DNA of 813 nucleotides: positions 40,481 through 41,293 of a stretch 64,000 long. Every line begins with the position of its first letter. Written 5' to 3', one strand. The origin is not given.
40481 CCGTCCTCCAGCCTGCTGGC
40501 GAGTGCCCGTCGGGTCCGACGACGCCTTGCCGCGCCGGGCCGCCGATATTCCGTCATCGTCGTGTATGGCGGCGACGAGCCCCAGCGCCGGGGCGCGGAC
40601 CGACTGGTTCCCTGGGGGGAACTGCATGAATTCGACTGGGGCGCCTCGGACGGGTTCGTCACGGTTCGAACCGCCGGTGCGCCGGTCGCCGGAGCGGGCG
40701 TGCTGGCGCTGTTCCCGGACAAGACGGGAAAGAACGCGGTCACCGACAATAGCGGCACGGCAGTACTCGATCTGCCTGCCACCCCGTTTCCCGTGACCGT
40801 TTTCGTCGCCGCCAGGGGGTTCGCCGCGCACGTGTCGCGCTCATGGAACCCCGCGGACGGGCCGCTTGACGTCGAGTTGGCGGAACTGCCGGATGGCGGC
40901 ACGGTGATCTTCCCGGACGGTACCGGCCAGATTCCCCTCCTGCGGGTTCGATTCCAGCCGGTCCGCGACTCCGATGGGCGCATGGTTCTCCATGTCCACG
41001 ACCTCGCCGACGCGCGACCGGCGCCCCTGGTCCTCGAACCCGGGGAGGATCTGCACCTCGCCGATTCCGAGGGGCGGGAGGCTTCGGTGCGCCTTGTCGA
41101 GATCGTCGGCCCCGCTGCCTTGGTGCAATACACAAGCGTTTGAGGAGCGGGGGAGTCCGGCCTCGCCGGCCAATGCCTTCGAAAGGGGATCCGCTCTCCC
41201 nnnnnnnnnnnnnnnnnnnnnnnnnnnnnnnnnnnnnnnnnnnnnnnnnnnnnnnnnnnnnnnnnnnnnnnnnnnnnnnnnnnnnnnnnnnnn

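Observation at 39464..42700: Low-GC BglII-like Type II R-M island adjacent to an extended COG1373/DUF4143 ATPase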

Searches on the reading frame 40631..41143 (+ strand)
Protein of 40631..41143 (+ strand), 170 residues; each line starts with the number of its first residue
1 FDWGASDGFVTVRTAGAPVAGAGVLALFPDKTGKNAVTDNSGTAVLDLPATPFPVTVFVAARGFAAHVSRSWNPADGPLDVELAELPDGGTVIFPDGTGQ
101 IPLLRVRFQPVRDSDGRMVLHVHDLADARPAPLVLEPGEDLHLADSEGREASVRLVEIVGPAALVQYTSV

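Call 63: search_protein_families(library=pfam, proteins=[window:40631-41143:+], max_evalue=0.01)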
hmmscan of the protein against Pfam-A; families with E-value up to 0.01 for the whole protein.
window:40631-41143:+ (170 aa): 1 family
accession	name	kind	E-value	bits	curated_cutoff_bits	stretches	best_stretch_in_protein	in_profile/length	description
PF13620.12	CarboxypepD_reg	-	7.7e-07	29.8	32.3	1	8-72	4-67/82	Carboxypeptidase regulatory-like domain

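Call 67: predict_structure(alignment_id=A3)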
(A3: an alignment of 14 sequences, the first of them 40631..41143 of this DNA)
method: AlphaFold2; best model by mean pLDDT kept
length: 170 residues; sequences in the alignment: 14
mean_pLDDT: 89.1   pTM: 0.86
mean pLDDT of the five models: 89.1, 88.9, 88.1, 87.6, 87.3
residues with pLDDT >= 90: 95; 70-90: 62; 50-70: 9; < 50: 4
segments of 3 or more residues with pLDDT < 50: 1-4
pLDDT, mean of each block of 10 residues (from residue 1): 63 98 93 91 88 89 97 91 96 91 88 88 79 85 90 93 94
secondary structure, 60 per line:
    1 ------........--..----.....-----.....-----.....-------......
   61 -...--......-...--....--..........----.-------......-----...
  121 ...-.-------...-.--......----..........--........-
elements in order: E7-14 E23-27 E33-37 E43-47 E55-60 E62-64 E67-72 E79-82 E85-94 E107-112 E118-123 E133-135 E140-145 E150-159 E162-169

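Call 70: search_protein_representatives(alignment_id=A3)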
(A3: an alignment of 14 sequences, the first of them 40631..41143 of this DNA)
Query: 14 sequences, 174 profile positions. Proteins with E-value up to 0.001 (for the whole library): 711; up to 1e-10: 494; up to 1e-30: 166. The best 150 are listed.
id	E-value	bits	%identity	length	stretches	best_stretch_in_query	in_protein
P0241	2.4e-109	378.7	-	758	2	7-172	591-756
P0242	6.2e-80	282.9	-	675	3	10-172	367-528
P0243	4.4e-73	260.6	-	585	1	3-172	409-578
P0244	7.8e-71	253.3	-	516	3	10-171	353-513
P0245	1.2e-70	252.7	-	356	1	7-172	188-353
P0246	1.7e-70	252.2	-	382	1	7-171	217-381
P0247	5.2e-69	247.4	-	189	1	2-171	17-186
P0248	1.0e-67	243.2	-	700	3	10-171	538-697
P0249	1.4e-67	242.8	-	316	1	6-170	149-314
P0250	1.5e-67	242.6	-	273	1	2-172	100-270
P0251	7.5e-67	240.4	-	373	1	6-171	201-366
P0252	9.7e-67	240.0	-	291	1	6-171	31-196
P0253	2.6e-66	238.6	-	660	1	9-172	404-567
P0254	4.5e-66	237.8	-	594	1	7-170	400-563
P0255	1.5e-65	236.2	-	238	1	10-172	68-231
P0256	2.2e-63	229.0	-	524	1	4-170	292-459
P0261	9.4e-62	223.8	-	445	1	3-170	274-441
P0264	1.3e-60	220.0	-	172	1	8-171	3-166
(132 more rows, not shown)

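Call 74: search_protein_families(library=pfam, alignment_id=A4, max_evalue=0.001)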
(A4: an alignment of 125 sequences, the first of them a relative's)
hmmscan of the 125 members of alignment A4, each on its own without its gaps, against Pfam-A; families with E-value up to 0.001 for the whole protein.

A. member 1, P0241 (758 aa): 6 families
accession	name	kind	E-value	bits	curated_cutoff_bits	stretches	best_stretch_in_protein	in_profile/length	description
PF00069.31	Pkinase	-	8.5e-28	97.9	31.7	1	21-247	5-197/263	Protein kinase domain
PF07714.23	PK_Tyr_Ser-Thr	-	9.3e-14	51.8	23.1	1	77-194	45-162/258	Protein tyrosine and serine/threonine kinase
PF01636.29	APH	-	9.8e-09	35.7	23.2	2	75-155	32-110/239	Phosphotransferase enzyme family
PF03109.22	ABC1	-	1.9e-07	30.9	22.9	1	80-186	110-217/244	ABC1 atypical kinase-like domain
PF13620.12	CarboxypepD_reg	-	2.2e-07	31.5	32.3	1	415-478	8-71/82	Carboxypeptidase regulatory-like domain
PF06293.20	Kdo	-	7.9e-07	29.2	21.3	1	74-187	52-173/207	Lipopolysaccharide kinase (Kdo/WaaP) family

B. families by the number of members that match (of 125 scanned): 33 families (the first 25 are shown)
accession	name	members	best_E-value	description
PF13620.12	CarboxypepD_reg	31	1.8e-14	Carboxypeptidase regulatory-like domain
PF13749.12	HATPase_c_4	24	1.3e-20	Putative ATP-dependent DNA helicase recG C-terminal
PF02369.22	Big_1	11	9.7e-09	Bacterial Ig-like domain (group 1)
PF13676.11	TIR_2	10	1.5e-23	TIR domain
PF04326.19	SLFN_AlbA_2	10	8.3e-18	Schlafen, AlbA_2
PF13635.12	DUF4143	8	1.3e-47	Domain of unknown function (DUF4143)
PF21247.3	Fic-like_C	5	1.7e-08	Filamentation induced by cAMP protein Fic-like, C-terminal domain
PF01582.25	TIR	4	3.7e-14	TIR domain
PF13173.12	AAA_14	3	1.3e-27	AAA domain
PF24025.1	Ig_DR_A0283-like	3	5.1e-10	DR_A0283-like, Ig-like domain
PF11974.14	bMG3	3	5.9e-09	Bacterial alpha-2-macroglobulin MG3 domain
PF00656.27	Peptidase_C14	2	2.4e-41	Caspase domain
PF00069.31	Pkinase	2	8.5e-28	Protein kinase domain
PF13271.11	DUF4062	2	2.3e-22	Domain of unknown function (DUF4062)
PF08357.16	SEFIR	2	3e-15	SEFIR domain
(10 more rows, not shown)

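Call 76: search_protein_families(library=pfam, proteins=[P0242, P0244, P0245, P0246, P0248, P0249, P0251, P0253, P0256, P0261], max_evalue=0.001)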
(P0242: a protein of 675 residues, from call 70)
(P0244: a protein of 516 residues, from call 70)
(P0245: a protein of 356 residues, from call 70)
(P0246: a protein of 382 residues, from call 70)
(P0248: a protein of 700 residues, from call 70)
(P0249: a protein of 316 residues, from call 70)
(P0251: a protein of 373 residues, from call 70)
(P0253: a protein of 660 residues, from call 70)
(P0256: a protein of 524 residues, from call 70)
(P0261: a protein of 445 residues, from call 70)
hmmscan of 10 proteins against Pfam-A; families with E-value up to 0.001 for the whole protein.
P0242 (675 aa): 3 families
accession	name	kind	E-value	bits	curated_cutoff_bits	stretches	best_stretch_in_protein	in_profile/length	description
PF13620.12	CarboxypepD_reg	-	4.5e-09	37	32.3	0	539-610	2-74/82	Carboxypeptidase regulatory-like domain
PF13365.12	Trypsin_2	-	9.1e-08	33.4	27.6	1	57-207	11-144/144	Trypsin-like peptidase domain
PF02369.22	Big_1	-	2.7e-05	24.6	34.9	0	355-406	12-66/93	Bacterial Ig-like domain (group 1)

P0244 (516 aa): 6 families
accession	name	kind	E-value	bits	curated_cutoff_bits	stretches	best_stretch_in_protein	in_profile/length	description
PF13620.12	CarboxypepD_reg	-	6.9e-13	49.2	32.3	2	181-242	5-69/82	Carboxypeptidase regulatory-like domain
PF24025.1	Ig_DR_A0283-like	-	5.1e-10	40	27.1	1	346-415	5-75/102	DR_A0283-like, Ig-like domain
PF02369.22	Big_1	-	6.2e-06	26.7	34.9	0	350-397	20-71/93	Bacterial Ig-like domain (group 1)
PF17789.7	MG4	-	6.6e-05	23.5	24.7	0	351-392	18-60/95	Macroglobulin domain MG4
PF24107.1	DUF7382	-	0.0001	22.5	27.4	0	350-371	21-42/65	Domain of unknown function (DUF7382)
PF11974.14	bMG3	-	0.00041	20.7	34.9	0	174-222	11-61/103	Bacterial alpha-2-macroglobulin MG3 domain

P0245 (356 aa): 2 families
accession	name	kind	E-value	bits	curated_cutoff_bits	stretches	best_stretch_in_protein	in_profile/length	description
PF13676.11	TIR_2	-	2e-21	77.1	28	1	12-105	2-93/122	TIR domain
PF01582.25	TIR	-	3.7e-14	53.4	21.3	1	9-112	2-106/179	TIR domain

P0246 (382 aa): 1 family
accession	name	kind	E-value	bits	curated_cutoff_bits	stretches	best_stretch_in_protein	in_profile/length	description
PF13676.11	TIR_2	-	3.5e-09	37.6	28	1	21-134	2-109/122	TIR domain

P0248 (700 aa): 5 families
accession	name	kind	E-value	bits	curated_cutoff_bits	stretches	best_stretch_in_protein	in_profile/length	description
PF13620.12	CarboxypepD_reg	-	1.4e-11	45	32.3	1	365-429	5-70/82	Carboxypeptidase regulatory-like domain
PF13365.12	Trypsin_2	-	7.2e-07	30.5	27.6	1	48-205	2-144/144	Trypsin-like peptidase domain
PF11974.14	bMG3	-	1.6e-05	25.2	34.9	0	544-581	23-62/103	Bacterial alpha-2-macroglobulin MG3 domain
PF02369.22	Big_1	-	1.7e-05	25.3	34.9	1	362-414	21-77/93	Bacterial Ig-like domain (group 1)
PF24025.1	Ig_DR_A0283-like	-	0.00013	22.7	27.1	0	533-588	7-63/102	DR_A0283-like, Ig-like domain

P0249 (316 aa): 0 families

P0251 (373 aa): 2 families
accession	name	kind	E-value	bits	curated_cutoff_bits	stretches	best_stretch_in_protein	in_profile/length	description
PF13676.11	TIR_2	-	9e-23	81.5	28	1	7-141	1-122/122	TIR domain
PF08357.16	SEFIR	-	7.3e-15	56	23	1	5-128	1-138/150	SEFIR domain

P0253 (660 aa): 4 families
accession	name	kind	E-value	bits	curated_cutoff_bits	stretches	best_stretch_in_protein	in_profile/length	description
PF13271.11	DUF4062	-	2.3e-22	79.4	24.7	1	5-91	1-82/82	Domain of unknown function (DUF4062)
PF13749.12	HATPase_c_4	-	2e-19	69.8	26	1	315-397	3-86/89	Putative ATP-dependent DNA helicase recG C-terminal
PF21247.3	Fic-like_C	-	1.7e-08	34.6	27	1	590-648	6-64/64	Filamentation induced by cAMP protein Fic-like, C-terminal domain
PF13620.12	CarboxypepD_reg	-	0.00052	20.8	32.3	0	410-468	10-68/82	Carboxypeptidase regulatory-like domain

P0256 (524 aa): 1 family
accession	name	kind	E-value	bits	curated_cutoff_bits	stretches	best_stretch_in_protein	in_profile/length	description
PF13749.12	HATPase_c_4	-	4.8e-17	62.2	26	1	186-282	1-87/89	Putative ATP-dependent DNA helicase recG C-terminal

P0261 (445 aa): 1 family
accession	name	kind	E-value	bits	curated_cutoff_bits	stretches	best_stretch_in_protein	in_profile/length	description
PF13749.12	HATPase_c_4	-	9.2e-16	58.1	26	1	171-259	3-82/89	Putative ATP-dependent DNA helicase recG C-terminal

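Call 77: search_protein_families(library=padloc, alignment_id=A4, max_evalue=0.00001)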
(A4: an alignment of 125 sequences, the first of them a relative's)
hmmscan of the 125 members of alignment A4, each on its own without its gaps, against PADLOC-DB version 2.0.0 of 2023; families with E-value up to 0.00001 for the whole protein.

A. member 1, P0241 (758 aa): 32 families (the best 25 are shown)
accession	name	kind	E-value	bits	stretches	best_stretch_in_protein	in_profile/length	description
PDLC04138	mad6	-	3e-42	143.4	1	10-291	46-303/659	mads_6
PDLC04042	PD-T4-6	-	2e-38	130.7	1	13-305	7-275/292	-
PDLC04044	PD-T4-6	-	2.9e-35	120.1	1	21-303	38-293/372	-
PDLC04053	PD-T4-6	-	3.9e-33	113.2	1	11-301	5-270/311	-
PDLC04045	PD-T4-6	-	5.5e-33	112.4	1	17-258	35-257/350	-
PDLC04061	PD-T4-6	-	2.9e-30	104.3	1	13-302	14-283/510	-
PDLC04043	PD-T4-6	-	6.7e-29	99.2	1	11-250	11-220/452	-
PDLC04047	PD-T4-6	-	3e-28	96.8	1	69-314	48-284/327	-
PDLC01088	C3a189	-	5e-28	96.1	1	20-348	2-280/840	kinase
PDLC04041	PD-T4-6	-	2.4e-27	94.2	1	7-246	20-233/443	-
PDLC04057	PD-T4-6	-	3.3e-27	93.6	1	80-300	55-268/443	-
PDLC04054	PD-T4-6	-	7e-27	92.7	1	77-303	54-274/347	-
PDLC04050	PD-T4-6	-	5.6e-25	86.2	1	14-301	62-325/480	-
PDLC04039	PD-T4-6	-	1.3e-24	85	1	11-402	10-360/458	-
PDLC04051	PD-T4-6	-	2.3e-24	84.2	1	17-294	34-286/476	-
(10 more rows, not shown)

B. families by the number of members that match (of 125 scanned): 66 families (the first 25 are shown)
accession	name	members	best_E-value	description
PDLC02402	Aga_SIR2-PNTD1-PNTD2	16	2.3e-15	Class I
PDLC02394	pAgo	15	1.2e-17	-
PDLC02418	Aga_SIR2-Kinase-PNTD1-PNTD2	14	3.4e-10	Class I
PDLC04790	PDC-S01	8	3.3e-103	-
PDLC04789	PDC-S01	6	3.5e-66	-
PDLC05062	PDC-S66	6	4e-55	-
PDLC04791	PDC-S01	6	2.3e-30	-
PDLC04786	PDC-S01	6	1.5e-17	-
PDLC04787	PDC-S01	5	1.1e-33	-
PDLC04788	PDC-S01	5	2.4e-20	-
PDLC00420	ThsB1|ThsB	4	9.9e-61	TIR-like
PDLC02012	SAVED5--SAVED_TIR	4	1.5e-11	-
PDLC03957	bSEFIR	3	1.8e-75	-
PDLC04138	mad6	2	3e-42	mads_6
PDLC04042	PD-T4-6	2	2e-38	-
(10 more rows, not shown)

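Call 80: search_protein_families(library=padloc, proteins=[window:40631-41143:+, P0247, P0264, P0256, P0261, P0253, P0245, P0249, P0250], max_evalue=0.1)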
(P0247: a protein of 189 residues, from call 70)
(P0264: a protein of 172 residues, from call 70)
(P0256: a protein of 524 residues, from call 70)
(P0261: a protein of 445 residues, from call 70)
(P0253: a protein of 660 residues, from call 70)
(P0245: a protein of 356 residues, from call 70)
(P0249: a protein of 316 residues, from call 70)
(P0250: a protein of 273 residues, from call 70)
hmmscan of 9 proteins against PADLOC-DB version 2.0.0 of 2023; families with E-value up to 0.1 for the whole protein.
window:40631-41143:+ (170 aa): 0 families

P0247 (189 aa): 0 families

P0264 (172 aa): 0 families

P0256 (524 aa): 3 families
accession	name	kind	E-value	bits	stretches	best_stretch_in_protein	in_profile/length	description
PDLC02402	Aga_SIR2-PNTD1-PNTD2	-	5.8e-13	45.8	1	72-213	356-490/876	Class I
PDLC02418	Aga_SIR2-Kinase-PNTD1-PNTD2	-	3.4e-10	36.8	1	126-273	282-427/756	Class I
PDLC02394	pAgo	-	3e-09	33.2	1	73-272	217-423/1121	-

P0261 (445 aa): 3 families
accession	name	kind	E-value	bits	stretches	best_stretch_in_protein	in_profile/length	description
PDLC02402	Aga_SIR2-PNTD1-PNTD2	-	5.8e-12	42.5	1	48-194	349-488/876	Class I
PDLC02394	pAgo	-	6.9e-09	32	1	69-213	229-387/1121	-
PDLC02418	Aga_SIR2-Kinase-PNTD1-PNTD2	-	8.3e-09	32.2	1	53-209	227-383/756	Class I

P0253 (660 aa): 3 families
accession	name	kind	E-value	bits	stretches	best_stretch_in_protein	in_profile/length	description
PDLC02394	pAgo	-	1.3e-12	44.3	1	199-394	213-428/1121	-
PDLC02402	Aga_SIR2-PNTD1-PNTD2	-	2.2e-12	43.9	1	157-382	309-542/876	Class I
PDLC02418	Aga_SIR2-Kinase-PNTD1-PNTD2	-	2.4e-08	30.6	1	158-333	169-361/756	Class I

P0245 (356 aa): 16 families
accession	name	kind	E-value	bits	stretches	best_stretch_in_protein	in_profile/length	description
PDLC05062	PDC-S66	-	4e-55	185.2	1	5-127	145-267/282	-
PDLC00417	ThsB1|ThsB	-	7.5e-33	112.3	1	3-126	161-285/303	TIR-like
PDLC00424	ThsB1|ThsB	-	1.6e-16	58.8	1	10-126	103-218/234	TIR-like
PDLC02962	RT-TIR_XII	-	1.3e-11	42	1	5-114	342-451/478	single gene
PDLC02421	Aga_TIR-PNTD1-PNTD2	-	6.5e-11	40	1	11-99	6-97/430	Class I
PDLC02012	SAVED5--SAVED_TIR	-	4.2e-10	37.3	1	10-95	15-99/404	-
PDLC02403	Aga_TIR-PNTD1-PNTD2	-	1.4e-09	35.5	1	12-84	6-79/443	Class I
PDLC02961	RT-TIR_XII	-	3.2e-09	34.2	1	5-117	344-450/475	single gene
PDLC03957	bSEFIR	-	8.3e-08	30.4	1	13-76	43-108/412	-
PDLC03015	TIR-NLR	-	1.7e-06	25.1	1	10-84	3-75/824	-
PDLC00727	Effector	-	0.00048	16.7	1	11-73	176-238/590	TIR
PDLC00728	Effector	-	0.0036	14.3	1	4-61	5-65/432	TIR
PDLC00436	ThsB1|ThsB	-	0.015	12.8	1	4-45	31-71/183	TIR-like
PDLC00434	ThsB1|ThsB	-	0.022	11.9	1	11-117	141-244/396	TIR-like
PDLC00422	ThsB1|ThsB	-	0.031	11.8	1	5-43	37-74/194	TIR-like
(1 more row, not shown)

P0249 (316 aa): 0 families

P0250 (273 aa): 0 families

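Call 95: fold_search(model_id=the predicted structure, library=viral)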
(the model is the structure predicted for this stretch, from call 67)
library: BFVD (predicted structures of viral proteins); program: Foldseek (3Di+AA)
matches with E <= 10: 799; with E <= 0.001: 3
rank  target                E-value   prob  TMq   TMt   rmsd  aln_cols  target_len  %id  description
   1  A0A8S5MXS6            1.6e-04  1.00  0.36  0.13  18.8       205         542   12  Tail collar fiber protein [Myoviridae sp. ctRRy11]
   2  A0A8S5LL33            8.1e-04  0.99  0.34  0.18  17.6       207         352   10  Glycine-rich domain-containing protein [Siphoviridae sp. ctKcB20]
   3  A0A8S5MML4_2          9.5e-04  1.00  0.40  0.10  11.0       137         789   16  Cell wall surface anchor family domain protein [Siphoviridae sp. ctxc31]
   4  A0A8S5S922            1.2e-03  0.99  0.32  0.10  13.1       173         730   13  Tail-collar fiber protein [Caudovirales sp. ctTVN2]
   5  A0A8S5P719            1.4e-03  1.00  0.42  0.08  19.3       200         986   12  Baseplate wedge protein (Fragment) [Herelleviridae sp. cttEB8]
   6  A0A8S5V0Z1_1          1.5e-03  1.00  0.40  0.08  12.4       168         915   17  Putative membrane protein [Siphoviridae sp. ct3r22]
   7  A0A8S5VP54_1          1.5e-03  1.00  0.38  0.06  17.1       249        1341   10  (no name in the UniProt tables at hand)
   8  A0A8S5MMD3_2          1.7e-03  1.00  0.37  0.07  17.8       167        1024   13  Baseplate J like protein [Siphoviridae sp. ctxc31]
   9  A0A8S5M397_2          1.8e-03  0.98  0.32  0.07  17.3       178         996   11  FdeC-like protein [Siphoviridae sp. ctqpo8]
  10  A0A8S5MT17            2.0e-03  1.00  0.37  0.62   3.2        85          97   22  Carboxypeptidase regulatory-like domain protein [Siphoviridae sp. ct8Ri8]
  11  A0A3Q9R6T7            2.1e-03  0.93  0.27  0.13  14.5       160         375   12  (no name in the UniProt tables at hand)
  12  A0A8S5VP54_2          2.6e-03  1.00  0.41  0.06  11.9       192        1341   16  (no name in the UniProt tables at hand)
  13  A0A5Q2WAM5            2.7e-03  1.00  0.38  0.45   3.4        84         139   18  (no name in the UniProt tables at hand)
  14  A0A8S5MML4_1          3.0e-03  0.99  0.37  0.09  26.0       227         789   12  Cell wall surface anchor family domain protein [Siphoviridae sp. ctxc31]
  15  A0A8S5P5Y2            3.1e-03  0.99  0.36  0.39  15.2       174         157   14  Intron-binding protein aquarius N-terminus (Fragment) [Siphoviridae sp. ctgEn20]
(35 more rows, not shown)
